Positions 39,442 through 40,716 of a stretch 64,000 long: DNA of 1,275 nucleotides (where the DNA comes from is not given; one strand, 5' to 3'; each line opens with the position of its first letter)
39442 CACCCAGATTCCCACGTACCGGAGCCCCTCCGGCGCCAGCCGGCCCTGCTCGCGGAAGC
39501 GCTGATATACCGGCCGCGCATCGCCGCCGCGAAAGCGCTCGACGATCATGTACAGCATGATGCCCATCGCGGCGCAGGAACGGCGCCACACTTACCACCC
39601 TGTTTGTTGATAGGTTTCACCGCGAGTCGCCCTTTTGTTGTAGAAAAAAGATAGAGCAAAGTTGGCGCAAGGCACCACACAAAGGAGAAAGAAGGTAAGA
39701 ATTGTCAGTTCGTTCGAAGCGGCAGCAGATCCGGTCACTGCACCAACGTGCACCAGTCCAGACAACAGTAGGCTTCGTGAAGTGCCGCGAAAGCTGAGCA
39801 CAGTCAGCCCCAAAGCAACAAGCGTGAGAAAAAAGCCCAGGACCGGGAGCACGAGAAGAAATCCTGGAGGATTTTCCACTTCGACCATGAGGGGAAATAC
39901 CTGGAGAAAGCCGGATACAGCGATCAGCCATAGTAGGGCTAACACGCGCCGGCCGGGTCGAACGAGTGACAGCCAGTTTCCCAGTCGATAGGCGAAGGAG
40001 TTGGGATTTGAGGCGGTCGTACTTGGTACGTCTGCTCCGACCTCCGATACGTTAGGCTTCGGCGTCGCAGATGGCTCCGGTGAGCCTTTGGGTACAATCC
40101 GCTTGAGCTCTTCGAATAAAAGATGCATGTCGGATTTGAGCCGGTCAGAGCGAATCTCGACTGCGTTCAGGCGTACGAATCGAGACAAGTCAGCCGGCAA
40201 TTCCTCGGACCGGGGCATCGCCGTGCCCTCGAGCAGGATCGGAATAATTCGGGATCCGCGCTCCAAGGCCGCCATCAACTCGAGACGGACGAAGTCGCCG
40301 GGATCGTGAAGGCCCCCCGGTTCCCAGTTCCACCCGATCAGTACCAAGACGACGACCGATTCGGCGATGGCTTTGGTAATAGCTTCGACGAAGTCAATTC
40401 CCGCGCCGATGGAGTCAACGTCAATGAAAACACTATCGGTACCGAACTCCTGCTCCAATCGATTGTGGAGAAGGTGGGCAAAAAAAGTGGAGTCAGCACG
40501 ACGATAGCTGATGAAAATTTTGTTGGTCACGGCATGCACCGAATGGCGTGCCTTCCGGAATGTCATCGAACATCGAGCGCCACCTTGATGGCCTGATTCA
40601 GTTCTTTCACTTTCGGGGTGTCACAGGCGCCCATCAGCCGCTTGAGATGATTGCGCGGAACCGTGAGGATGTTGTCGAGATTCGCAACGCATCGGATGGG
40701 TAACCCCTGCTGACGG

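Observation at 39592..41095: Three-gene overlapping operon: RHH antitoxin, MazF toxin, TIR protein with a 4-helix membrane anchor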

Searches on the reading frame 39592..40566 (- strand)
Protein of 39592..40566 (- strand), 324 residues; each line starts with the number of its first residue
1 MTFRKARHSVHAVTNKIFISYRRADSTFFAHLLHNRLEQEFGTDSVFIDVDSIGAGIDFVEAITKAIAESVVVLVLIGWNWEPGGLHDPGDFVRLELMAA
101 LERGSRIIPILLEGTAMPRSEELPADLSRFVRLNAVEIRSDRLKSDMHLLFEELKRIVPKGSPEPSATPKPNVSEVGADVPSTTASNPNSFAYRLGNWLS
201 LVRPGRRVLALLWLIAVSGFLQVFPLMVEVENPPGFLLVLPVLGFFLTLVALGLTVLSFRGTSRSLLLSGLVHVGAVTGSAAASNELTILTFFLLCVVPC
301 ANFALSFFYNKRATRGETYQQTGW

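Call 3: search_protein_families(library=pfam, proteins=[window:39592-40566:-], max_evalue=0.1)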
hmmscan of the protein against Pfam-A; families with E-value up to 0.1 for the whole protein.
window:39592-40566:- (324 aa): 1 family
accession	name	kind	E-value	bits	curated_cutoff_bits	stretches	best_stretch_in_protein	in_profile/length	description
PF13676.11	TIR_2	-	1.4e-12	48.7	28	1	17-124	1-98/122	TIR domain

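Call 4: search_protein_families(library=padloc, proteins=[window:39592-40566:-], max_evalue=0.1)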
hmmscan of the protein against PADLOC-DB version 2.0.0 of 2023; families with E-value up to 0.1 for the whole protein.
window:39592-40566:- (324 aa): 6 families
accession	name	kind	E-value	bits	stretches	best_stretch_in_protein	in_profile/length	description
PDLC00434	ThsB1|ThsB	-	2.7e-08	31.3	1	14-113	138-229/396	TIR-like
PDLC02012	SAVED5--SAVED_TIR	-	2.7e-06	24.7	1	13-76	12-71/404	-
PDLC02421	Aga_TIR-PNTD1-PNTD2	-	2.5e-05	21.5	1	15-77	4-65/430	Class I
PDLC00424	ThsB1|ThsB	-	0.019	12.8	1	17-112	104-194/234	TIR-like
PDLC05062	PDC-S66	-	0.02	12.4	1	14-76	148-208/282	-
PDLC02403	Aga_TIR-PNTD1-PNTD2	-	0.02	12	1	15-75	3-61/443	Class I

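Call 5: search_protein_families(library=ncbifam, proteins=[window:39592-40566:-], max_evalue=0.1)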
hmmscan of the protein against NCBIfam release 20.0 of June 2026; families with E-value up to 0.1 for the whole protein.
window:39592-40566:- (324 aa): 2 families
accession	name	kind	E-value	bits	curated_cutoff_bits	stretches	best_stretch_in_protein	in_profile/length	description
NF058526.1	Thoeris_type3_ThcB4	equivalog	1.5e-11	43.8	220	1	14-76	127-187/375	Thoeris type III anti-phage system protein ThcB4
NF042941.1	Retron_TIR_antiphage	equivalog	0.016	14.1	600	1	14-81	339-404/464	TIR domain-containing anti-phage reverse transcriptase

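Call 8: find_homologous_proteins(query=window:39592-40566:-, max_evalue=0.001)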
Query window:39592-40566:- (324 aa): 186 proteins with E <= 0.001 among 7026 candidates; the best 120 are listed.
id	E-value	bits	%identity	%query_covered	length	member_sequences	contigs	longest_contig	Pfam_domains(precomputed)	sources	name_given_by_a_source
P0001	1.7e-210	716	100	100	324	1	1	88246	PF13676.12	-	-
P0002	3.5e-132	458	66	96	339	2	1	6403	PF13676.12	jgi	-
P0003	1.3e-33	135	41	49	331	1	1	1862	PF13676.12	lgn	-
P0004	1.7e-33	134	38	47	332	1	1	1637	PF13676.12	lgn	-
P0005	7.2e-32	129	40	49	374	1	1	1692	PF13676.12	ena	-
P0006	8.2e-32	129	46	48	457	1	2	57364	PF03781.23,PF13676.12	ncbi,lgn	-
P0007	2.2e-30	124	47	47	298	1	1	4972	PF13676.12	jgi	jgi:hypothetical protein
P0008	1.5e-29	121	45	48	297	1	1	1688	PF13676.12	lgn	-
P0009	1.7e-29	121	49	44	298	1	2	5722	PF13676.12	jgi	jgi:hypothetical protein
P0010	2.2e-29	121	42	53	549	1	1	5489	PF07705.18,PF13676.12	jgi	jgi:hypothetical protein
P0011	8.1e-29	119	47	47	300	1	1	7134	PF13676.12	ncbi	-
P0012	1.0e-28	119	45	44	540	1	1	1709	PF13676.12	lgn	-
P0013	1.4e-28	118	44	49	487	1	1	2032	PF03793.25,PF13676.12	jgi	-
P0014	3.8e-27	113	48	45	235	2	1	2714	PF13676.12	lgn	-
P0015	4.7e-27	113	45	47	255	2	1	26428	PF13676.12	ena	-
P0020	3.4e-26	110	43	48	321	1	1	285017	PF13676.12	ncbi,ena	-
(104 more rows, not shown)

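Call 10: find_encoding_contigs(protein=P0002, flank=6000, max_places=4)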
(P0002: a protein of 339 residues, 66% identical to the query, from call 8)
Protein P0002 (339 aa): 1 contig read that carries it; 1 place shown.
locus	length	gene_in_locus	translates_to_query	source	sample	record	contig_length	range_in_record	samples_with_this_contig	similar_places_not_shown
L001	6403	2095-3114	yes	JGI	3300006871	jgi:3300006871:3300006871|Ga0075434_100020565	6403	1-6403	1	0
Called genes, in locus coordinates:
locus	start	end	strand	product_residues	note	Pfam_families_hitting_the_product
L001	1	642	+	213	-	PF00361:Proton_antipo_M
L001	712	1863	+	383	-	PF01582:TIR (weak), PF13676:TIR_2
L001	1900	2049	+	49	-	-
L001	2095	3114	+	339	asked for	PF13676:TIR_2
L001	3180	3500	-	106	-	PF14384:BrnA_antitoxin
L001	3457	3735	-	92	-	PF04365:BrnT_toxin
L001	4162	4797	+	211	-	PF04542:Sigma70_r2, PF07638:Sigma70_ECF, PF22233:PhyR_sigma-like (faint), PF08281:Sigma70_r4_2, PF04545:Sigma70_r4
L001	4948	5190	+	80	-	PF13490:zf-HC2 (weak)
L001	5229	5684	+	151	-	PF00578:AhpC-TSA (weak), PF08534:Redoxin (weak)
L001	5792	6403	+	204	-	?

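Call 23: find_related_loci(query=window:39592-40566:-, collection=metagenome_contigs, flank=5000)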
Query window:39592-40566:- (324 aa) in metagenome_contigs; peptide patterns used: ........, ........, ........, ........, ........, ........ (x = any residue, [..] = any of these).
83 stretches matched a pattern; 1 encode a relative of the query (tblastn E <= 1e-3); 1 distinct loci.
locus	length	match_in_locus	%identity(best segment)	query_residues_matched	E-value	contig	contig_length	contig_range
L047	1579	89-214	43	120-161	1e-6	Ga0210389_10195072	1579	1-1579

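Call 27: search_solved_structures(query=window:39592-40566:-, max_evalue=1, show_alignments=3)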
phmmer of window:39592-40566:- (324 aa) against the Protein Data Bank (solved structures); distinct sequences matched with E-value up to 1: 27.
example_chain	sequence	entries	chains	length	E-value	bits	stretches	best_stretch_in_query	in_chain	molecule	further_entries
6o0u_A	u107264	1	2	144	1.4e-09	40.9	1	12-141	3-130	Sterile alpha and TIR motif-containing protein 1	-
10ra_A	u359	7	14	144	1.8e-09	40.4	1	12-138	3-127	Sterile alpha and TIR motif-containing protein 1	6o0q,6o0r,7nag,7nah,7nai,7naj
9hq0_A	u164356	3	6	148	3.1e-09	39.7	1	14-138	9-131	NAD(+) hydrolase SARM1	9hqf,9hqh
9mw1_B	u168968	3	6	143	3.4e-09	39.5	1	14-138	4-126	NAD(+) hydrolase SARM1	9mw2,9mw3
10rb_A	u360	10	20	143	3.6e-09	39.5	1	14-138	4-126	NAD(+) hydrolase SARM1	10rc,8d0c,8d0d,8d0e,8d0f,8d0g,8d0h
9tzw_A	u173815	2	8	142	3.7e-09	39.4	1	14-138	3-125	NAD(+) hydrolase SARM1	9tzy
6o0v_A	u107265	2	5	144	1.7e-08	37.2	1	12-138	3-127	Sterile alpha and TIR motif-containing protein 1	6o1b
6wpk_A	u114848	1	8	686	5.3e-08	35.6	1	14-141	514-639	NAD(+) hydrolase SARM1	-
9l2g_A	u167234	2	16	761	5.7e-08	35.5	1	14-145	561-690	NAD(+) hydrolase SARM1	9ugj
7cm5_A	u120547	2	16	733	5.9e-08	35.5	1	14-142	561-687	NAD(+) hydrolase SARM1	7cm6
7ld0_A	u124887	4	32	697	6.4e-08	35.4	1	14-140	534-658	NAD(+) hydrolase SARM1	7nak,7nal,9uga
7djt_A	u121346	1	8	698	6.4e-08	35.4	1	14-140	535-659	NAD(+) hydrolase SARM1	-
9l2d_A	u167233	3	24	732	6.6e-08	35.3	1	14-141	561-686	NAD(+) hydrolase SARM1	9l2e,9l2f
7knq_A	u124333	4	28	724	6.8e-08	35.3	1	14-140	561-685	NAD(+) hydrolase SARM1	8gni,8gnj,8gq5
7anw_A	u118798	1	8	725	1.8e-07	33.9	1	14-140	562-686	NAD(+) hydrolase SARM1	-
7cm7_A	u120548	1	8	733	4.1e-07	32.7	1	14-142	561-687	NAD(+) hydrolase SARM1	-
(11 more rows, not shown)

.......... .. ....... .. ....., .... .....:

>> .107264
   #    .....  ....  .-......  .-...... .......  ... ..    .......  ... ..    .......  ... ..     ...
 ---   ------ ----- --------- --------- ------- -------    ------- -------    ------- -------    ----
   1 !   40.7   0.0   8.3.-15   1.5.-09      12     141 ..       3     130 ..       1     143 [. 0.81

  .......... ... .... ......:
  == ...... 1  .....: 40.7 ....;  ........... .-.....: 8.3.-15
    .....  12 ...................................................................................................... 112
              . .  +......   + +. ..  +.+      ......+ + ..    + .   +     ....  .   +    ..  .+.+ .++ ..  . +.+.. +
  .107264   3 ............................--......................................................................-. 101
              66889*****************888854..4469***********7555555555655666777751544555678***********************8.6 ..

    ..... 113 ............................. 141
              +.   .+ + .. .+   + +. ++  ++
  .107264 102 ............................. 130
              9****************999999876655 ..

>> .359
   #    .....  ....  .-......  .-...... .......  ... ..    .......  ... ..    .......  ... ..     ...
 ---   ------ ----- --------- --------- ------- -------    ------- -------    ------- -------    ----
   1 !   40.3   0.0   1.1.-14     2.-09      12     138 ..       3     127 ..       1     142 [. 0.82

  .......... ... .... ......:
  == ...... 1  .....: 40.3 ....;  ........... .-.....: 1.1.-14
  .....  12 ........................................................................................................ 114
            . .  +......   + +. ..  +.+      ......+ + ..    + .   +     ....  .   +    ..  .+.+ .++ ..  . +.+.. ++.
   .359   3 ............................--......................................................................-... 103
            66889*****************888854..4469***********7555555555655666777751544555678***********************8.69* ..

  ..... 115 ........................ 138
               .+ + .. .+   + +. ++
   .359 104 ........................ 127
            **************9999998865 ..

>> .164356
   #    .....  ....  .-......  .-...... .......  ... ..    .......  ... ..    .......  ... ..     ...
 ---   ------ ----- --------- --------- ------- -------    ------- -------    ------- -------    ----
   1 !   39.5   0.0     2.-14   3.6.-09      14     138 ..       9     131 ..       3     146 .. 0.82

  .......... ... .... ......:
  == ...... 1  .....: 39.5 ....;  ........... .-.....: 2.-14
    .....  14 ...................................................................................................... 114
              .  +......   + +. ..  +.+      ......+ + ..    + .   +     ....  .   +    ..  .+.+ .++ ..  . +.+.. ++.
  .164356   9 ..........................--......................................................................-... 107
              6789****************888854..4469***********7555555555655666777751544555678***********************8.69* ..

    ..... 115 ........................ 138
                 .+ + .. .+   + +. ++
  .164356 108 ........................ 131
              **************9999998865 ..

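Call 44: predict_structure(alignment_id=A2)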
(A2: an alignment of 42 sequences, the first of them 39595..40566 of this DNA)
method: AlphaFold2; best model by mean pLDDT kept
length: 324 residues; sequences in the alignment: 42
mean_pLDDT: 78.0   pTM: 0.55
mean pLDDT of the five models: 78.0, 77.1, 75.6, 75.2, 74.7
residues with pLDDT >= 90: 127; 70-90: 87; 50-70: 91; < 50: 19
segments of 3 or more residues with pLDDT < 50: 174-178, 182-184, 320-324
pLDDT, mean of each block of 10 residues (from residue 1): 62 84 91 96 91 89 93 96 89 94 96 96 97 97 98 93 59 49 59 74 70 80 71 66 74 68 54 55 61 69 74 66 41
secondary structure, 60 per line:
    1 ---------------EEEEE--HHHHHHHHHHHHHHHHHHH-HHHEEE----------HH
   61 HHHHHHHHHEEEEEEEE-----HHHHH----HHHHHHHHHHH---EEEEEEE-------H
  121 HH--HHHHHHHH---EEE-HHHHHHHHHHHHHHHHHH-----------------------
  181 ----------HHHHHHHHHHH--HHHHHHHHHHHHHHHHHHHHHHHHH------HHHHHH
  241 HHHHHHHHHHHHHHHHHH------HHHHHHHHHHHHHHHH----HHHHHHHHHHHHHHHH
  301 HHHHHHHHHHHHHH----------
elements in order: E16-20 H23-41 E46-48 H59-69 E70-77 H83-87 H92-102 E106-112 H125-132 E136-138 H140-157 H191-201 H204-228 H235-258 H265-280 H285-314

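Call 49: fold_search(model_id=the predicted structure, library=pdb)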
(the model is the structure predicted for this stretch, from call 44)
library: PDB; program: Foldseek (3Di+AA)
matches with E <= 10: 1447; with E <= 0.001: 62
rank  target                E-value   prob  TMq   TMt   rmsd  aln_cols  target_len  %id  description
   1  9ugj_B                1.5e-07  1.00  0.39  0.87   1.9       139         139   26  Structure of SARM1 bound to SIR3-ADPR (released 2026-02-18)
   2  6o0u_A                1.8e-07  1.00  0.36  0.81   3.0       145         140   25  Crystal structure of the TIR domain H685A mutant from human SARM1 (released 2019-09-04)
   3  9mw2_B                2.3e-07  1.00  0.39  0.88   1.8       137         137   26  Structure of SARM1 TIR domain bound to G6831 (released 2026-02-04)
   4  8p2l_I                3.0e-07  1.00  0.38  0.79   2.7       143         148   28  A CHIMERA construct containing human SARM1 ARM and SAM domains and C. elegans TIR domain. (released 2023-09-06)
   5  9mw2_A                3.8e-07  1.00  0.36  0.83   2.8       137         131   26  Structure of SARM1 TIR domain bound to G6831 (released 2026-02-04)
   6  7anw_A                3.8e-07  1.00  0.36  0.19   3.4       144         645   23  hSARM1 NAD+ complex (released 2020-11-11)
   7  6o0v_D                4.0e-07  1.00  0.35  0.81   3.4       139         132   24  Crystal structure of the TIR domain G601P mutant from human SARM1, crystal form 2 (released 2019-09-04)
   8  6zfx_A                4.7e-07  1.00  0.39  0.20   3.0       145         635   26  hSARM1 GraFix-ed (released 2020-11-18)
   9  9ugj_F                5.3e-07  1.00  0.35  0.77   3.2       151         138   25  Structure of SARM1 bound to SIR3-ADPR (released 2026-02-18)
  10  7cm5_A                5.9e-07  1.00  0.34  0.18   8.9       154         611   23  Full-length Sarm1 in a self-inhibited state (released 2020-10-21)
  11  9ugj_H                6.2e-07  1.00  0.37  0.84   2.4       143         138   27  Structure of SARM1 bound to SIR3-ADPR (released 2026-02-18)
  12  9mw1_B                7.3e-07  1.00  0.39  0.88   1.7       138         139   25  Structure of SARM1 TIR domain bound to G8758 (released 2026-02-04)
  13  6o0q_A                9.1e-07  1.00  0.37  0.82   3.0       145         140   25  Crystal structure of the TIR domain from human SARM1 in complex with ribose (released 2019-09-04)
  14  8d0g_B                1.0e-06  1.00  0.36  0.82   3.1       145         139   25  Human SARM1 TIR domain bound to NB-3-ADPRP (released 2022-09-21)
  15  9l2g_F                1.0e-06  1.00  0.36  0.20   2.9       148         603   25  Structure of SARM1 2C-mutant bound to M1 (released 2025-03-19)
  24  7cm7_A                2.2e-06  1.00  0.38  0.20   2.6       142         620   25  NAD+-bound Sarm1 E642A in the self-inhibited state (released 2020-10-21)
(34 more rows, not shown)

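Call 50: search_protein_families(library=pfam, proteins=[L001:712-1863:+], max_evalue=0.05)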
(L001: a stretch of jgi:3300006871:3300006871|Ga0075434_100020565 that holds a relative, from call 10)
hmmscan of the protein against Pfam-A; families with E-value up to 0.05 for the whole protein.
L001:712-1863:+ (383 aa): 4 families
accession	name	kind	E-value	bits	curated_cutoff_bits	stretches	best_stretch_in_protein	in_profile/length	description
PF13676.11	TIR_2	-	1.2e-22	81.1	28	1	5-113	1-109/122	TIR domain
PF01582.25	TIR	-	3.7e-07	30.5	21.3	1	3-83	2-84/179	TIR domain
PF08937.16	ThsB_TIR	-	0.00015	22.6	21.2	1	6-92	1-96/100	Thoeris protein ThsB, TIR-like domain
PF10137.14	CAP12-PCTIR_TIR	-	0.0036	17.7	24.7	1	5-64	2-61/119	CAP12/Pycsar effector protein, TIR domain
